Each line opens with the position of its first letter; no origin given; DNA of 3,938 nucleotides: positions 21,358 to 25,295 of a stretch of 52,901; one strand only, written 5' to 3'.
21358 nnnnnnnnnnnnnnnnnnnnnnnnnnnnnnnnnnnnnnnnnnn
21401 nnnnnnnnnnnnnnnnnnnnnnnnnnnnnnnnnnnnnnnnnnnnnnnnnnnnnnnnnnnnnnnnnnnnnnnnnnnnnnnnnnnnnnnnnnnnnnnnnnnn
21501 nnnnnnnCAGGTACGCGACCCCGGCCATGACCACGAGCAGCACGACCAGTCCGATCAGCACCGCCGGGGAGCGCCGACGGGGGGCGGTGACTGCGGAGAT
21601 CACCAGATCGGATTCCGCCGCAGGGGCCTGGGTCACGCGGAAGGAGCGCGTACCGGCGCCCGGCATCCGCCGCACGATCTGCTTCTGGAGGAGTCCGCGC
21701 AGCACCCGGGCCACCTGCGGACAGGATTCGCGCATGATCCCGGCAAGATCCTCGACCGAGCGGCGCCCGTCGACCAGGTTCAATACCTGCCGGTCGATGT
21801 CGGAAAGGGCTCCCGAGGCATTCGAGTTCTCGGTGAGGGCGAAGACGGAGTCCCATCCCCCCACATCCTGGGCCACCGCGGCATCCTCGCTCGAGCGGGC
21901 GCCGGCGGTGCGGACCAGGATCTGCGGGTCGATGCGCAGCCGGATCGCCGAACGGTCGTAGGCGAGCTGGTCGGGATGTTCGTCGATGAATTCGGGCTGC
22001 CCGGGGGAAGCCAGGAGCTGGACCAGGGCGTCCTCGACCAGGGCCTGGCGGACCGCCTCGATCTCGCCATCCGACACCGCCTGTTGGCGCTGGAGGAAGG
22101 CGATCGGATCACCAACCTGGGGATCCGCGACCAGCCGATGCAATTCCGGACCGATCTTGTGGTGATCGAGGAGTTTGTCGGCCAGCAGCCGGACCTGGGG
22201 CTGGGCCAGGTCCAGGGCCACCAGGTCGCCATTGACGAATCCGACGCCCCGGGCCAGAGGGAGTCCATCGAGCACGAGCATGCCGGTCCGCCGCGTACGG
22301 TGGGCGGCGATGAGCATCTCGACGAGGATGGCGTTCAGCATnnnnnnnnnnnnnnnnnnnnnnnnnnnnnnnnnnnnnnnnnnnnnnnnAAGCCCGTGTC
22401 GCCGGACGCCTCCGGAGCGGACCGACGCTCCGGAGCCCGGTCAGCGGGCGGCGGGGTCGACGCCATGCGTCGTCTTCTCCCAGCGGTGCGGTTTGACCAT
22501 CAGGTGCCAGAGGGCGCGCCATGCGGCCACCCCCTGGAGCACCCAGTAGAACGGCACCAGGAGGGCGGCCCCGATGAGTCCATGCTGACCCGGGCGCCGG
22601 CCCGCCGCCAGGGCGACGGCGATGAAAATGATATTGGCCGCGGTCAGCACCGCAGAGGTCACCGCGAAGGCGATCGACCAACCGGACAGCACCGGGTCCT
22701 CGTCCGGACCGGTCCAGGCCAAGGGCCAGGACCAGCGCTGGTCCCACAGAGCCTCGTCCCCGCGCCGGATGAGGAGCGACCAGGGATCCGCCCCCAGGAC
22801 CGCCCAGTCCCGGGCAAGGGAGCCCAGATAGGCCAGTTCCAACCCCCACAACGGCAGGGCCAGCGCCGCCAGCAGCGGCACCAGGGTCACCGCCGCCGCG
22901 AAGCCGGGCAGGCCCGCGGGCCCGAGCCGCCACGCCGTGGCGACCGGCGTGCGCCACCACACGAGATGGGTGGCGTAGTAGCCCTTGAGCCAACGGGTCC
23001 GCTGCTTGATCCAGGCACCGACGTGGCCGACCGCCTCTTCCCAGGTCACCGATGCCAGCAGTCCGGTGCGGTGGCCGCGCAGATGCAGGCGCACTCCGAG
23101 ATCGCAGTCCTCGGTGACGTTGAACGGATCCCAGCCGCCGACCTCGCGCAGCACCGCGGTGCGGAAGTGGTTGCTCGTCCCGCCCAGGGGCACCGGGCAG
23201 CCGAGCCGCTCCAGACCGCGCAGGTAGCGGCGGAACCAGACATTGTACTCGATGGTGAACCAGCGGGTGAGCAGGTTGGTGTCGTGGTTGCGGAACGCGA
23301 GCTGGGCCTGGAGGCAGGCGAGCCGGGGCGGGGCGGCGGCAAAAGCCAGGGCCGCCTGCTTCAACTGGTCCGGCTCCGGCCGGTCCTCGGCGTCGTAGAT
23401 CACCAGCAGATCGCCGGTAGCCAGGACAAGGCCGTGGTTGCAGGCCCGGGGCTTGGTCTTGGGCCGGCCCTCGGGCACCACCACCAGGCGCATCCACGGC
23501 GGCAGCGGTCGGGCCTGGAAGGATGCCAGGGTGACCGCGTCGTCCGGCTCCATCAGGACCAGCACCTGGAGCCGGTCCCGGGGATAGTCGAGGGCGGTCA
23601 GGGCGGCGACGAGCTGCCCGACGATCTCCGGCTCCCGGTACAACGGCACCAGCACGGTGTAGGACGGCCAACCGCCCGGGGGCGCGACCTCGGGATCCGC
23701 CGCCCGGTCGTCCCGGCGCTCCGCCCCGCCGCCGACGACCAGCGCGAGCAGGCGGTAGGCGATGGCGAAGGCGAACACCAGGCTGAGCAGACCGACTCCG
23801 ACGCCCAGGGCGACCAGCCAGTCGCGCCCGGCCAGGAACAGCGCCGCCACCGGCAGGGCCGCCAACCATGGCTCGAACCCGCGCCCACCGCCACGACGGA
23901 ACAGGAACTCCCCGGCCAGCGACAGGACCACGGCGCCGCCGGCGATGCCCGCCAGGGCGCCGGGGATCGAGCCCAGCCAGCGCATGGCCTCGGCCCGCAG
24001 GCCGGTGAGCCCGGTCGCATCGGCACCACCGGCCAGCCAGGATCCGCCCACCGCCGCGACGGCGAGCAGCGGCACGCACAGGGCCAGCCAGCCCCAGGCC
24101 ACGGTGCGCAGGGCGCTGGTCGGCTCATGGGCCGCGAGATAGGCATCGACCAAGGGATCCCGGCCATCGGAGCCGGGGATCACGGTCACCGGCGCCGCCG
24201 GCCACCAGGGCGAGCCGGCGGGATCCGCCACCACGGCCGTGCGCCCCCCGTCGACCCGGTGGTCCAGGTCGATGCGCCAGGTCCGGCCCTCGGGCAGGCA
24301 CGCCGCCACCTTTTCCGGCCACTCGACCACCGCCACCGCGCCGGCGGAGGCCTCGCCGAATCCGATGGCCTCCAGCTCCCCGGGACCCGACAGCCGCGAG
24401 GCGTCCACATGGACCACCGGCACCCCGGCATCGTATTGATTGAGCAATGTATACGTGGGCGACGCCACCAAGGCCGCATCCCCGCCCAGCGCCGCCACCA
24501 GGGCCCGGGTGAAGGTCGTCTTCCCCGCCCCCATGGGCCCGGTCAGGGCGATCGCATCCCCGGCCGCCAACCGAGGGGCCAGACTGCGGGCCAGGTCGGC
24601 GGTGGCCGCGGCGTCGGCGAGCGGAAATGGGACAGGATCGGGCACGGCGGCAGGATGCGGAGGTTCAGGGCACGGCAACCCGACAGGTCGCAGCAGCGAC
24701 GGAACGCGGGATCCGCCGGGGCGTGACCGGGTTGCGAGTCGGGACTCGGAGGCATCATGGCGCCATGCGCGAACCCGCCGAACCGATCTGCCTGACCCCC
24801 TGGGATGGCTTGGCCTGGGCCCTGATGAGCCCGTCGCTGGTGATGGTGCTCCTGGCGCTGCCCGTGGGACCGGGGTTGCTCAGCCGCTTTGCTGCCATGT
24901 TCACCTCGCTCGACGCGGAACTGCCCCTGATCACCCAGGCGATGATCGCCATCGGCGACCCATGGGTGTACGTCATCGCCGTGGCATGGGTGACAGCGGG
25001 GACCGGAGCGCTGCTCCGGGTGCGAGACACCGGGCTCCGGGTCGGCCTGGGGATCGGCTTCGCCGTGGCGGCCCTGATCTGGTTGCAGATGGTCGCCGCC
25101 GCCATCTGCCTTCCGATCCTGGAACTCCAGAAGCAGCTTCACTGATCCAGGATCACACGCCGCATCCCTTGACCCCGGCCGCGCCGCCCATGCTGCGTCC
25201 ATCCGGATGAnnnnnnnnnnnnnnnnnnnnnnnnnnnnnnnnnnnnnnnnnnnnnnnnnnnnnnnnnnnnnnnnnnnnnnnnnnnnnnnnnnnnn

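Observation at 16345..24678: Orphan CheA-CheW apparently co-transcribed with a processive glycosyltransferase and a DUF4388/PEGA/beta-propeller giant, with no MCP, CheY, CheB or CheR in 52.9 kb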

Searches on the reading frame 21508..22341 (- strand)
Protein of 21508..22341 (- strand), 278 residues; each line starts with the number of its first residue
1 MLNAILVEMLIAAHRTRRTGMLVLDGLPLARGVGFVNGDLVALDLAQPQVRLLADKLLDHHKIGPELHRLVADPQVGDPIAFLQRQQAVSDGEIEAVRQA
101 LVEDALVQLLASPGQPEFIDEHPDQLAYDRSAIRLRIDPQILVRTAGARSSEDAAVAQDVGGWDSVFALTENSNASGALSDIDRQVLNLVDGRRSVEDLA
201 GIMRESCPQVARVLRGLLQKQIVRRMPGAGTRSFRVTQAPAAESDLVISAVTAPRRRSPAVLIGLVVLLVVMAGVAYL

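Call 45: predict_structure(protein=window:21508-22341:-)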
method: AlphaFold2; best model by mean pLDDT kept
length: 278 residues; sequences in the alignment: 1
mean_pLDDT: 39.5   pTM: 0.23
mean pLDDT of the five models: 39.5, 37.7, 35.9, 35.6, 34.3
residues with pLDDT >= 90: 0; 70-90: 9; 50-70: 14; < 50: 255
segments of 3 or more residues with pLDDT < 50: 1-83, 85-89, 92-258
pLDDT, mean of each block of 10 residues (from residue 1): 41 44 39 43 46 44 40 40 47 45 35 33 29 30 31 37 31 35 39 37 41 40 35 30 26 38 66 73
secondary structure, 60 per line:
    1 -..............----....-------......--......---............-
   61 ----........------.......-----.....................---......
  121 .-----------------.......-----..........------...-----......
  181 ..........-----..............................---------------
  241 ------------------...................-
elements in order: H2-15 E20-23 E31-36 E39-44 H48-59 H65-72 H79-85 H91-111 H115-121 H139-145 H151-160 H175-190 H196-225 H259-277

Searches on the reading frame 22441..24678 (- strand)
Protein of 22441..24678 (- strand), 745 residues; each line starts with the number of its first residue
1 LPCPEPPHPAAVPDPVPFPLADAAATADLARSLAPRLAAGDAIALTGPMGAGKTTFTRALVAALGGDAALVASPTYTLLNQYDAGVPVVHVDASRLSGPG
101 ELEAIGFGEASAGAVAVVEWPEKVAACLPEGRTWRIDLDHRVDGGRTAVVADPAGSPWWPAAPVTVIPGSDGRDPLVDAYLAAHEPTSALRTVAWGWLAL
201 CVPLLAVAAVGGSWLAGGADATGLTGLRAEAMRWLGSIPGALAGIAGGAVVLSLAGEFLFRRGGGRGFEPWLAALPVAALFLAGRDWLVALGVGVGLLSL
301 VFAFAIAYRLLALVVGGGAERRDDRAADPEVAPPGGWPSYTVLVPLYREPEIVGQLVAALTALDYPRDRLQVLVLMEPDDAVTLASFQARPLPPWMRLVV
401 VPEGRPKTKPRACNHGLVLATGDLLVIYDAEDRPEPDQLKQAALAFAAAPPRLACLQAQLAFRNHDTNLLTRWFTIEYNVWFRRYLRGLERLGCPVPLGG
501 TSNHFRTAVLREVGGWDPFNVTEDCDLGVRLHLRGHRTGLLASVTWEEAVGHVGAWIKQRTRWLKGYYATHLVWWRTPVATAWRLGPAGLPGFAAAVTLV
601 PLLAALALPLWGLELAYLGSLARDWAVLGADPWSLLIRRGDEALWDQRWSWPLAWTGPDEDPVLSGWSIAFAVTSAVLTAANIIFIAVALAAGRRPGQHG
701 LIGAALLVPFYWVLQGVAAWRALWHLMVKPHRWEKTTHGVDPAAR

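Call 3: search_protein_families(library=pfam, proteins=[window:22441-24678:-], max_evalue=0.01)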
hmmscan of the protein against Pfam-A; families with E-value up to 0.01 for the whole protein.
window:22441-24678:- (745 aa): 7 families
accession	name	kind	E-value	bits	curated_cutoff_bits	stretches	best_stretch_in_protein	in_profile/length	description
PF02367.23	TsaE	-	1.1e-30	106.7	26.6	1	21-141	2-121/128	Threonylcarbamoyl adenosine biosynthesis protein TsaE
PF13641.12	Glyco_tranf_2_3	-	2e-28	100.4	27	1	338-565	1-229/230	Glycosyltransferase like family 2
PF13632.12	Glyco_trans_2_3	-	5e-27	95.4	27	1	426-607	3-182/198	Glycosyl transferase family group 2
PF00535.33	Glycos_transf_2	-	6.2e-08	33.2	23.3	1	341-478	1-134/168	Glycosyl transferase family 2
PF13238.12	AAA_18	-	0.0034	18.3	29.4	1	43-66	1-26/128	AAA domain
PF13481.12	AAA_25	-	0.0093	16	27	0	28-64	20-57/195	AAA domain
PF13191.12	AAA_16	-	0.0096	16.9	32.6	0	36-79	18-63/167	AAA ATPase domain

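Call 48: search_protein_families(library=ncbifam, proteins=[window:22441-24678:-], max_evalue=0.001)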
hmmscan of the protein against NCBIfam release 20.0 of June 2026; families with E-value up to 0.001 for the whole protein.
window:22441-24678:- (745 aa): 13 families
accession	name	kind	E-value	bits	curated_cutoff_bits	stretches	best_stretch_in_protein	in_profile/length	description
TIGR00150.1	T6A_YjeE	equivalog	4e-23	81.8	60.1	1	21-147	3-129/135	tRNA (adenosine(37)-N6)-threonylcarbamoyltransferase complex ATPase subunit type 1 TsaE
NF007931.0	PRK10646.1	equivalog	1.7e-20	73.6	246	1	18-149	6-137/153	tRNA (adenosine(37)-N6)-threonylcarbamoyltransferase complex ATPase subunit type 1 TsaE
TIGR03030.1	CelA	equivalog_domain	3.4e-17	61.7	699.1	1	301-567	97-377/714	UDP-forming cellulose synthase catalytic subunit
TIGR03965.1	mycofact_glyco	equivalog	4e-13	49.1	280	1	323-538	59-270/467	mycofactocin biosynthesis glycosyltransferase MftF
NF041865.1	EpsU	equivalog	6.6e-13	48.4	700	1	338-569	39-267/394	exopolysaccharide biosynthesis GT2 family glycosyltransferase EpsU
TIGR03937.1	PgaC_IcaA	equivalog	1e-11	44.5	422.3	1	330-568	37-271/407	poly-beta-1,6-N-acetyl-D-glucosamine synthase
NF008558.0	PRK11498.1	equivalog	1.2e-08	33.4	992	1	336-567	271-501/872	UDP-forming cellulose synthase catalytic subunit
NF053846.1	glyco_with_XrtP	equivalog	2.4e-06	26.5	520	1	426-566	138-297/440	XrtP-associated glycosyltransferase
NF011305.0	PRK14716.1-3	equivalog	9.9e-06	24.9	409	1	341-540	56-267/486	glycosyl transferase family protein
TIGR04283.1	glyco_like_mftF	equivalog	2.3e-05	24.1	182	1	341-538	2-176/221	TIGR04283 family arsenosugar biosynthesis glycosyltransferase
NF041875.1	EPS_EpsD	equivalog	2.9e-05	23.6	370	1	342-537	3-195/325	exopolysaccharide biosynthesis glycosyltransferase EpsD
TIGR03111.1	glyc2_xrt_Gpos1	hypoth_equivalog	0.00028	19.8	363.95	1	330-528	41-245/439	TIGR03111 family XrtG-associated glycosyltransferase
TIGR04242.1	nodulat_NodC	equivalog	0.00038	19.6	550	1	322-567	32-284/395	chitooligosaccharide synthase NodC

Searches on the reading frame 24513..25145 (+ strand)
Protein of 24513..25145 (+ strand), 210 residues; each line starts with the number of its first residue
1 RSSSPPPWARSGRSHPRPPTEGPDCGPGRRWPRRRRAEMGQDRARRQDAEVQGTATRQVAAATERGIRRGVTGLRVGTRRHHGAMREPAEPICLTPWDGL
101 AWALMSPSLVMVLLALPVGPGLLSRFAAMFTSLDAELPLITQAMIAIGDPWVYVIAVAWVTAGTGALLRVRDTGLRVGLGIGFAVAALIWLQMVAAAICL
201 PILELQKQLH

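Call 82: search_protein_families(library=pfam, proteins=[window:24513-25145:+], max_evalue=0.01)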
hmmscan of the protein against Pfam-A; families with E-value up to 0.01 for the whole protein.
window:24513-25145:+ (210 aa): 0 families
